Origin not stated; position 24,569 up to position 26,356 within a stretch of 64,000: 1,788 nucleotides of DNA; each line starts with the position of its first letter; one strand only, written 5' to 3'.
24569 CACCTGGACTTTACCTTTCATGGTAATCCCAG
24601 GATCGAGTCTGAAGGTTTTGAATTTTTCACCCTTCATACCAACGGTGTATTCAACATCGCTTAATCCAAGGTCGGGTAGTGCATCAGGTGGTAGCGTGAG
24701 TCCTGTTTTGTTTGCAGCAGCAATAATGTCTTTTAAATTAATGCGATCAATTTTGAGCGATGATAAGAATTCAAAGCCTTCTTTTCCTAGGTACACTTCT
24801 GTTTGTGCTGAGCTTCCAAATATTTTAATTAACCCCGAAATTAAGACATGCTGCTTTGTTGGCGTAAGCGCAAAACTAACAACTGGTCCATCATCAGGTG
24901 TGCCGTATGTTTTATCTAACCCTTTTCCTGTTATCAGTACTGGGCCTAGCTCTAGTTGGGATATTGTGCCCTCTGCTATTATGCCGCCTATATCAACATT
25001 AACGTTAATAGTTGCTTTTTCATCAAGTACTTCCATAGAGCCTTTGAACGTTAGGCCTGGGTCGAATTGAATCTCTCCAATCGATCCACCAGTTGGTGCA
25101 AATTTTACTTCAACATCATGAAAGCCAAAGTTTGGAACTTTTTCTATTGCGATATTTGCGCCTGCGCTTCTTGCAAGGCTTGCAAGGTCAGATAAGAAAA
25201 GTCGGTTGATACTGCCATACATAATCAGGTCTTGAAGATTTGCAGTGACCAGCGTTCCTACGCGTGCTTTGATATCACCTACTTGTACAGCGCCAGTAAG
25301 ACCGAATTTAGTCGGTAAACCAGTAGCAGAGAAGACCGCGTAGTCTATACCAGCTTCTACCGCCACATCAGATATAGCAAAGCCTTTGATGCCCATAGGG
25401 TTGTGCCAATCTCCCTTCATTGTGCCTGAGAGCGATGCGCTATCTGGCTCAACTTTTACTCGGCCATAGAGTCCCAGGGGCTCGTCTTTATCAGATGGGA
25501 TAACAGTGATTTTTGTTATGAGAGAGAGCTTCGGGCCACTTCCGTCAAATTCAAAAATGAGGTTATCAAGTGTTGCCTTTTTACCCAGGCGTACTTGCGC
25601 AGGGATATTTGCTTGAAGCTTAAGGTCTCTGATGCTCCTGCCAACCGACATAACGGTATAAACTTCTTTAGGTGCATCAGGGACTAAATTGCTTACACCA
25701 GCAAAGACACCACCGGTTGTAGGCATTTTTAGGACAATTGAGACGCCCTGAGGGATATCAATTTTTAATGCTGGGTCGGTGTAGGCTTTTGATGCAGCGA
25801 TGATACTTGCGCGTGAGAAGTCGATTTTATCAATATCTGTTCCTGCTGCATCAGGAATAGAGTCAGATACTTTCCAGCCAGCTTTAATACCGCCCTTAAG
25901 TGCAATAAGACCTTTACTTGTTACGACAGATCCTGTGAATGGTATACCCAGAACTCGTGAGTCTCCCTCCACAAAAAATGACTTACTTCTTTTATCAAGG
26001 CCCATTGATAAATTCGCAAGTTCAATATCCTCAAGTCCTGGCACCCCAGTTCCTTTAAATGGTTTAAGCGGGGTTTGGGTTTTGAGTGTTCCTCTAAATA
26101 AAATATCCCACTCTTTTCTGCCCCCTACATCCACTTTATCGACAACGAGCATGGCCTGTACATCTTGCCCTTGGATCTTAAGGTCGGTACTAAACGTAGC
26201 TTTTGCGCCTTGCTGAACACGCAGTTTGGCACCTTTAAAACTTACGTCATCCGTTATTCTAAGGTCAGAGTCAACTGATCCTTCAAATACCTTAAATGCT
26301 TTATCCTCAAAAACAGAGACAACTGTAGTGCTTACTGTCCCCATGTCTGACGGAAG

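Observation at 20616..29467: Candidate undescribed surface or secretion module: five consecutive exported proteins of unknown family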

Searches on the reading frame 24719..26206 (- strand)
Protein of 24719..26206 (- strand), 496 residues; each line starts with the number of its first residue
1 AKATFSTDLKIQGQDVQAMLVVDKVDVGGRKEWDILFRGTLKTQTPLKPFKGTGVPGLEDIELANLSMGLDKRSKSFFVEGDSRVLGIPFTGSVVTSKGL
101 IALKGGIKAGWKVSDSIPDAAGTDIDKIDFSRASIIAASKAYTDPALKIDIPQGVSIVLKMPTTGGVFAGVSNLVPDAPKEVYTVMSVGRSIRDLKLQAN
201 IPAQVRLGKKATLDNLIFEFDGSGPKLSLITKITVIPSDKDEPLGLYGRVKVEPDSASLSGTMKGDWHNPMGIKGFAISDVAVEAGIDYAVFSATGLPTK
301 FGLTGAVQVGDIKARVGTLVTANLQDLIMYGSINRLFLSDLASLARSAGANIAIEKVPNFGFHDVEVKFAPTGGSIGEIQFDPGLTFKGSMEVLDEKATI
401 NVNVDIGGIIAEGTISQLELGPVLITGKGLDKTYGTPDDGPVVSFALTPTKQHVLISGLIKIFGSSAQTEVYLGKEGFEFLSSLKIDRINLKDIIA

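Call 50: find_homologous_proteins(query=A3, max_evalue=0.00001)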
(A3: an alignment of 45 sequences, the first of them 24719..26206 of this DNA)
Query A3 (45 sequences) (496 aa, profile of the alignment): 7 proteins with E <= 0.00001 among 8000 candidates.
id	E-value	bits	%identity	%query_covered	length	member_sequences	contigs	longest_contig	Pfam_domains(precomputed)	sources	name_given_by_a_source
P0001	0.0e+0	1154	98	100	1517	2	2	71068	-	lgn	-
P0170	2.9e-214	733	31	97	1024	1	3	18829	-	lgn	-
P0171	1.8e-127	445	27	88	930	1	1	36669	-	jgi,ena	-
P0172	1.6e-17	81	21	40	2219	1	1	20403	PF18911.7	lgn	-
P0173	2.0e-8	51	36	4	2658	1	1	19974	-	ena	-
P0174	1.7e-7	48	22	67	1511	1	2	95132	-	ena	-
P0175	7.4e-7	46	31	6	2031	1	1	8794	PF18911.7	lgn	-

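Call 51: find_encoding_contigs(protein=P0170, flank=10000, max_places=3)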
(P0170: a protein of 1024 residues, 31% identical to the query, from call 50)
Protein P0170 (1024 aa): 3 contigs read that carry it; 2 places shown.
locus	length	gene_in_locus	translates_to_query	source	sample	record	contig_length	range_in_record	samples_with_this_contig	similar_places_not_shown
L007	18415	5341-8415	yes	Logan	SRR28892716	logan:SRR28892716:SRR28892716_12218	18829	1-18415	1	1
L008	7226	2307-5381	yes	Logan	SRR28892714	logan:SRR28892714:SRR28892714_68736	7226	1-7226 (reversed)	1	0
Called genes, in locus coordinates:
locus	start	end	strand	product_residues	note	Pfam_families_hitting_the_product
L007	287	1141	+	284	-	-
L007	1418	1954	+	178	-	-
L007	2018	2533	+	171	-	-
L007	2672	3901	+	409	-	PF05697:Trigger_N (weak)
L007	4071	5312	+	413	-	-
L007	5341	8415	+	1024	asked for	-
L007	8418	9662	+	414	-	-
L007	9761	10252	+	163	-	-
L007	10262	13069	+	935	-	-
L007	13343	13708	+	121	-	PF00825:Ribonuclease_P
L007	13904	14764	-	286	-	-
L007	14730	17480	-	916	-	PF00675:Peptidase_M16, PF05193:Peptidase_M16_C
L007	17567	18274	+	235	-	-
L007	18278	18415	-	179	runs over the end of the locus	-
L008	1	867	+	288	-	?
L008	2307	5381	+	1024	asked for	-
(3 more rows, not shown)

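Call 52: find_encoding_contigs(protein=P0171, flank=10000, max_places=3)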
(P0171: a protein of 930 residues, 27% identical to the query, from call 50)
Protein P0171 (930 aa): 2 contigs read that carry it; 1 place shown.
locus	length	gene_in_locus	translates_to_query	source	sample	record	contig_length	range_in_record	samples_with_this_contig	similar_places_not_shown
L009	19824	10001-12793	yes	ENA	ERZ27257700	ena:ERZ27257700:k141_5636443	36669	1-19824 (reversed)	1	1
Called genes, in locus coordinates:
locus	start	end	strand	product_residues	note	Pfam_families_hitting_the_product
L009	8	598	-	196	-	-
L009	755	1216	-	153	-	-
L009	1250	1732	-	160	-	-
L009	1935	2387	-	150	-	-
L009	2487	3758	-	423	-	PF01773:Nucleos_tra2_N, PF07670:Gate, PF07662:Nucleos_tra2_C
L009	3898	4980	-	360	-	PF03462:PCRF, PF00472:RF-1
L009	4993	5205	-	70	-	PF01197:Ribosomal_L31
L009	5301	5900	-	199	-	-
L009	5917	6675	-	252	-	-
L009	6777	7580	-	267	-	-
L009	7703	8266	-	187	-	-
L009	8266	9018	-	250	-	-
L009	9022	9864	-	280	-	-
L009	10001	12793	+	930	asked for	-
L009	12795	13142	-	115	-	-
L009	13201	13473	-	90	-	-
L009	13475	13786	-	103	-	-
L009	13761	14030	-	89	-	-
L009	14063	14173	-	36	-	-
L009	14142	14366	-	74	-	-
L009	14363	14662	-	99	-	-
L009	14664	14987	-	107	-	-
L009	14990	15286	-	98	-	-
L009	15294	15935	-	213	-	PF00881:Nitroreductase, PF14512:TM1586_NiRdase (faint), PF00881:Nitroreductase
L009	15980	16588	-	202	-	PF00881:Nitroreductase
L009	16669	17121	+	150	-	PF01035:DNA_binding_1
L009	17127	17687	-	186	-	-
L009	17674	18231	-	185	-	-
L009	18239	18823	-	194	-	-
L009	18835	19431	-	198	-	-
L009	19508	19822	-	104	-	?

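Call 53: find_encoding_contigs(protein=P0174, flank=10000, max_places=3)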
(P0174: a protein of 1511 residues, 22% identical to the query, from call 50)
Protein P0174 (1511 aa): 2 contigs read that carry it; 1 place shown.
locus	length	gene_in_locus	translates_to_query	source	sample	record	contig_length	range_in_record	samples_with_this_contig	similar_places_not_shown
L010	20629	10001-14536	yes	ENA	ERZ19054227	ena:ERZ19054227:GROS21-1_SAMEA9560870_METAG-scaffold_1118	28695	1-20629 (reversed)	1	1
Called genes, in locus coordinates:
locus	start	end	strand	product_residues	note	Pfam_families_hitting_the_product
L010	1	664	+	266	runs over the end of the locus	PF00078:RVT_1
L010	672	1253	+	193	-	-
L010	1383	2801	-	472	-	-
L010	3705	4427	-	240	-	-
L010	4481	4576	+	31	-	-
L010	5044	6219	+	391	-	-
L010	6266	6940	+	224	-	-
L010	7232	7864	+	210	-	-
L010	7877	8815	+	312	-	-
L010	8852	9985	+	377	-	-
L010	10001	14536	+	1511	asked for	-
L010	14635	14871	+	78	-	-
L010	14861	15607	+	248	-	-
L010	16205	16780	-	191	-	-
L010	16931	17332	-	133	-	-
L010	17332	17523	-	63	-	-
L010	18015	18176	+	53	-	-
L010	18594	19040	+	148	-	PF13560:HTH_31 (weak), PF01381:HTH_3 (weak)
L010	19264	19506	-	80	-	-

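Call 60: find_related_loci(query=A5, collection=metagenome_contigs, flank=10000)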
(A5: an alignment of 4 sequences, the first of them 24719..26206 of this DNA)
Query A5 (496 aa) in metagenome_contigs; peptide patterns used: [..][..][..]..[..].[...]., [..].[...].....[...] (x = any residue, [..] = any of these).
67 stretches matched a pattern; 7 encode a relative of the query (tblastn E <= 1e-3); 7 distinct loci.
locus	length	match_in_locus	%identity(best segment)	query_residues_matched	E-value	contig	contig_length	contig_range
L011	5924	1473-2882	37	3-480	2e-88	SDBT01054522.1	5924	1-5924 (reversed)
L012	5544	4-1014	39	142-481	3e-74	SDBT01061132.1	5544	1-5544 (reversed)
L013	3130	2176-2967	28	247-492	4e-18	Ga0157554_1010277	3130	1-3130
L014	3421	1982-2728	28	259-492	1e-17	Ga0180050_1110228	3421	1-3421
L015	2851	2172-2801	30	247-443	1e-16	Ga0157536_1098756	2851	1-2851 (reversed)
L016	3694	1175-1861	23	259-489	1e-8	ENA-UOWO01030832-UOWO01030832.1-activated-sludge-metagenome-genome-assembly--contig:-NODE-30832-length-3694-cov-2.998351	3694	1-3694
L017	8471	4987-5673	23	259-489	1e-8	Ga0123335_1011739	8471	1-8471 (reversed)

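Call 69: search_dna_similar(query=window:24719-26206:-, collection=plasmids, mode=protein, max_evalue=0.001, max_rows=10)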
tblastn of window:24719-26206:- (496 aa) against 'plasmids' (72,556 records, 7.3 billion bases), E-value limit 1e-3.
Records with a match: 1; places in all: 1; records where one place covers at least 80% of the query: 0.
Best place of each record, by identity: <60% 1.
By first word of the organism name: Bacillus 1.
By predicted mobility (MOB-suite, as given by PLSDB): non-mobilizable 1.
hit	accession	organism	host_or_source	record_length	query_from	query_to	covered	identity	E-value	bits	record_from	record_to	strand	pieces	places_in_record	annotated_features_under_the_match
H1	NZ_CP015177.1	Bacillus thuringiensis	Bombyx mori,cell culture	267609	224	486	53%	25.0%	5e-4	50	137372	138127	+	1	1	hypothetical protein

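Call 70: get_annotated_region(hit=H1, flank=8000)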
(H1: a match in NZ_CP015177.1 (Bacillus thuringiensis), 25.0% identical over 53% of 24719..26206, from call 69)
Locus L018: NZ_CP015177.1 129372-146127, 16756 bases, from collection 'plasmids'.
description: Bacillus thuringiensis serovar alesti strain BGSC 4C1 plasmid pBMB267, complete sequence
organism: Bacillus thuringiensis (NCBI taxid 1440)
taxonomy: Bacteria; Bacillota; Bacilli; Bacillales; Bacillaceae; Bacillus; Bacillus thuringiensis
host: -; source: Bombyx mori,cell culture; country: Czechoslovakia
typing (MOB-suite, as given by PLSDB): non-mobilizable; replicon rep_cluster_125; mating-pair formation MPF_T
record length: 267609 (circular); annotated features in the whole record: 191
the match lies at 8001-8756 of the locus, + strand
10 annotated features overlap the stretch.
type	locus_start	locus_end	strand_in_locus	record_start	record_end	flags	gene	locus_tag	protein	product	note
CDS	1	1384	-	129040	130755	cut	-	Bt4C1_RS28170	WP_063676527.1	hypothetical protein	-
CDS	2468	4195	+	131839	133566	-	-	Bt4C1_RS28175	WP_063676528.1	helix-turn-helix transcriptional regulator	-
CDS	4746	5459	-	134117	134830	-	-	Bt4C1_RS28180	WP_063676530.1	hypothetical protein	-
CDS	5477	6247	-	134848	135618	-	-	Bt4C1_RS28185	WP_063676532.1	hypothetical protein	-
CDS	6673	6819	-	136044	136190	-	-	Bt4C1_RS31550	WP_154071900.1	hypothetical protein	-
CDS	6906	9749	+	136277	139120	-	-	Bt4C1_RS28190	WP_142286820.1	hypothetical protein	-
CDS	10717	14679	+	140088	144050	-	-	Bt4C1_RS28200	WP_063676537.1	SIR2 family protein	-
CDS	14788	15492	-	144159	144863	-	-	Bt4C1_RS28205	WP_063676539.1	hypothetical protein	-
CDS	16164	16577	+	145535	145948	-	-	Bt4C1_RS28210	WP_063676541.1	DUF6018 family natural product bioysynthesis protein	-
CDS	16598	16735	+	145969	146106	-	-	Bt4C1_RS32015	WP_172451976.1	hypothetical protein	-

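Call 71: predict_structure(alignment_id=A3)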
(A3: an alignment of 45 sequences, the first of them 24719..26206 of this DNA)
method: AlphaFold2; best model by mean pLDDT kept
length: 496 residues; sequences in the alignment: 45
mean_pLDDT: 90.5   pTM: 0.74
mean pLDDT of the five models: 90.5, 90.3, 89.7, 89.6, 87.5
residues with pLDDT >= 90: 344; 70-90: 143; 50-70: 2; < 50: 7
segments of 3 or more residues with pLDDT < 50: 490-496
pLDDT, mean of each block of 10 residues (from residue 1): 91 89 89 91 88 89 91 81 91 86 91 87 84 92 87 92 80 83 87 82 91 92 84 92 93 95 94 91 96 93 96 97 94 96 90 94 97 96 97 94 97 95 95 94 97 97 93 95 78 44
secondary structure, 60 per line:
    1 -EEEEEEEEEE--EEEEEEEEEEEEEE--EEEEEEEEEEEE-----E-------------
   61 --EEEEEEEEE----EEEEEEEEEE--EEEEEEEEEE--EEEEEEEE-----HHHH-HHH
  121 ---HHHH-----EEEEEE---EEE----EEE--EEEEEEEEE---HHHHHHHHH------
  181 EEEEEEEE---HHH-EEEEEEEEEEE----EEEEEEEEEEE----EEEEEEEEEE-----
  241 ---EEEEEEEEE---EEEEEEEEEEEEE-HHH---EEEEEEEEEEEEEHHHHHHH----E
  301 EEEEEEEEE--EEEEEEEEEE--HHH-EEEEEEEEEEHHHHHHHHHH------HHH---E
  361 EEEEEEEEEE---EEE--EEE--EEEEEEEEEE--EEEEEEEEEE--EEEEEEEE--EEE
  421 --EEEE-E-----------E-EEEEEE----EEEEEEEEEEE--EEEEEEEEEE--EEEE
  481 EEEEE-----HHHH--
elements in order: E2-11 E14-27 E30-41 E63-71 E76-85 E88-97 E100-107 H113-116 H124-127 E133-138 E142-144 E149-151 E154-162 H166-174 E181-188 E196-206 E211-221 E226-235 E244-252 E256-268 E276-288 H289-295 E300-309 E312-321 E328-337 H338-347 E360-370 E374-376 E379-381 E384-393 E396-405 E408-415 E418-420 E423-426 E442-447 E452-462 E465-474 E477-485 H491-494

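Call 73: fold_search(model_id=the predicted structure, library=pdb)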
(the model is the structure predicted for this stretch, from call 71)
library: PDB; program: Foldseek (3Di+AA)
matches with E <= 10: 443; with E <= 0.001: 2
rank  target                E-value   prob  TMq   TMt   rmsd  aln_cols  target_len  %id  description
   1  4n4r_A                1.9e-04  0.99  0.22  0.21  22.6       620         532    9  Structure basis of lipopolysaccharide biogenesis (released 2014-06-25)
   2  4n4r_C                4.4e-04  0.97  0.22  0.21  22.6       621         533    9  Structure basis of lipopolysaccharide biogenesis (released 2014-06-25)
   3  9coo_A                1.6e-03  0.91  0.18  0.20  23.5       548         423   10  Nanobody 4 bound to Apolipoprotein B 100 (released 2024-12-25)
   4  9e9r                  2.8e-03  0.91  0.18  0.04  27.6       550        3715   10  The Structure of ApoB100 from Human Low-Density Lipoprotein (released 2024-12-18)
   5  9ea7                  3.9e-03  0.89  0.18  0.03  27.6       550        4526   10  The Structure of ApoB100 from Human Low-Density Lipoprotein (released 2024-12-18)
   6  9rpt_A                5.4e-03  0.84  0.22  0.20  19.8       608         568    8  Cryo-EM structure of the open state of Shigella flexneri LptDE bound by the RBP of Oekolampad phage (released 2025-12-10)
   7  9i92_A                6.3e-03  0.80  0.21  0.20  23.5       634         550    8  Cryo-EM structure of Shigella flexneri LptDE bound by a Bicyclic peptide molecule (Compound 1) (released 2025-10-15)
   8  8ae1_A                1.1e-02  0.85  0.26  0.16  17.3       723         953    7  Structure of trimeric SlpA outer membrane protein (released 2022-11-30)
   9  9bdt_A                1.1e-02  0.87  0.22  0.05  24.9       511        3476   12  Apolipoprotein B 100 bound to LDL receptor and legobody (released 2024-12-25)
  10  9i93_A                1.1e-02  0.72  0.21  0.19  20.7       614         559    8  Cryo-EM structure of Shigella flexneri LptDE bound by a Bicyclic peptide molecule (Compound 2) (released 2025-10-15)
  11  9rpw_D                2.4e-02  0.57  0.21  0.20  22.7       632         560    9  Cryo-EM structure of Shigella flexneri LptDE dimer: closed-state unbound and open-state bound by Oekolampad phage RBP (released 2025-12-10)
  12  5iv8_C                2.5e-02  0.51  0.21  0.19  23.0       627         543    9  The LPS Transporter LptDE from Klebsiella pneumoniae, core complex (released 2016-05-18)
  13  7btx_L                2.6e-02  0.85  0.22  0.30  15.3       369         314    9  The mitochondrial SAM-Mdm10 supercomplex in GDN micelle from S.cere (released 2021-01-20)
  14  6g6u_A                2.7e-02  0.97  0.22  0.34  17.0       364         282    9  The dynamic nature of the VDAC1 channels in bilayers: human VDAC1 at 2.7 Angstrom resolution (released 2019-04-10)
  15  9rqi_A                3.5e-02  0.54  0.22  0.19  19.8       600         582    7  Cryo-EM structure of Shigella flexneri LptDE bound by phage RBP reveals N-terminal strand insertion into lateral gate (released 2025-12-10)
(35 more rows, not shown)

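Call 76: search_protein_families(library=pfam, proteins=[L018:6906-9749:+, P0170, P0171, P0174, L012:43-2199:+, L011:369-3854:+], max_evalue=0.05)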
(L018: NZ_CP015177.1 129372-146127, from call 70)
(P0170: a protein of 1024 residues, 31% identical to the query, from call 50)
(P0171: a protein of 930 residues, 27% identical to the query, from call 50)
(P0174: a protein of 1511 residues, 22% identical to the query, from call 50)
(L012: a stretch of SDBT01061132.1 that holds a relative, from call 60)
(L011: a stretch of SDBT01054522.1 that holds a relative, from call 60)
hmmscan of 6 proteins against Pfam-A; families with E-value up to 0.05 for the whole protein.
L018:6906-9749:+ (947 aa): 2 families
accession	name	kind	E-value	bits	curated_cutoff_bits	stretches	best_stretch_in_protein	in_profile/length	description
PF04108.17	ATG17_like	-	0.0012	18.9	43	1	646-877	136-268/355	Autophagy protein ATG17-like domain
PF04508.17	Pox_A_type_inc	-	0.0017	18.6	21.4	0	671-686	3-18/23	Viral A-type inclusion protein repeat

P0170 (1024 aa): 0 families

P0171 (930 aa): 1 family
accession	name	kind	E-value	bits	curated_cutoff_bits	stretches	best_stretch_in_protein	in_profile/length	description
PF03961.19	FapA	-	0.046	13.7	31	1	657-768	129-235/272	Flagellar Assembly Protein A beta solenoid domain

P0174 (1511 aa): 0 families

L012:43-2199:+ (718 aa): 1 family
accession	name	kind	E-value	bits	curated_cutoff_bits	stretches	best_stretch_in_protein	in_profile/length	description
PF23235.1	WH3_Lhr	-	0.011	16.5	27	1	567-599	10-42/95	Large helicase-related protein, winged-helix domain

L011:369-3854:+ (1161 aa): 1 family
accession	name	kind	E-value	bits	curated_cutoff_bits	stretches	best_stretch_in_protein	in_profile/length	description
PF07574.19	SMC_Nse1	-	0.036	14.4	23.3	0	889-973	36-117/194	Nse1 non-SMC component of SMC5-6 complex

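Call 77: fold_search(model_id=the predicted structure, library=viral)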
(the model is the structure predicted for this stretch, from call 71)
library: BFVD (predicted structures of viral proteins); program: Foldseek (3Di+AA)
matches with E <= 10: 271; with E <= 0.001: 2
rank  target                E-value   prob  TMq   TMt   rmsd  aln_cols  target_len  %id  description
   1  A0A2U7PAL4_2          2.5e-04  0.97  0.20  0.12  27.4       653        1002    8  (no name in the UniProt tables at hand)
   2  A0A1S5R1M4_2          9.0e-04  0.89  0.19  0.12  28.3       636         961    6  Putative tail fiber protein [Pseudomonas phage phiPMW]
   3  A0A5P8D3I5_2          3.1e-03  0.51  0.15  0.10  28.5       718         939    9  (no name in the UniProt tables at hand)
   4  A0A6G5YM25            3.6e-03  0.30  0.12  0.09  25.7       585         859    8  (no name in the UniProt tables at hand)
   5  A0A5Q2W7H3            9.7e-03  0.44  0.14  0.06  29.6       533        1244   11  (no name in the UniProt tables at hand)
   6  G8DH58                4.3e-02  0.35  0.16  0.08  24.6       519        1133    9  (no name in the UniProt tables at hand)
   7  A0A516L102            4.3e-02  0.08  0.10  0.05  27.1       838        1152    9  (no name in the UniProt tables at hand)
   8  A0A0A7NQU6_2          5.7e-02  0.28  0.12  0.08  19.1       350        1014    7  ILEI/PANDER domain-containing protein [Lactobacillus phage LfeInf]
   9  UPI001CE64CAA         9.1e-02  0.04  0.07  0.05  25.1       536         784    8  (no name look-up for this kind of identifier)
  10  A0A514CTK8            1.1e-01  0.11  0.09  0.06  34.5       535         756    7  (no name in the UniProt tables at hand)
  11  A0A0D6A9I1            1.1e-01  0.03  0.07  0.06  35.0       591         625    9  Membrane glycoprotein polyprotein (Fragment) [Dabie bandavirus]
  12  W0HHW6                1.2e-01  0.03  0.07  0.04  33.2       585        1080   10  Envelopment polyprotein (Fragment) [Malsoor virus]
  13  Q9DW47                1.6e-01  0.14  0.10  0.13  21.7       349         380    9  Pr149 [Rat cytomegalovirus (strain Maastricht)]
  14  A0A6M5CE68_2          1.7e-01  0.04  0.10  0.06  39.5       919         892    7  (no name in the UniProt tables at hand)
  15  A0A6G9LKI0            2.9e-01  0.11  0.13  0.09  21.3       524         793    8  (no name in the UniProt tables at hand)
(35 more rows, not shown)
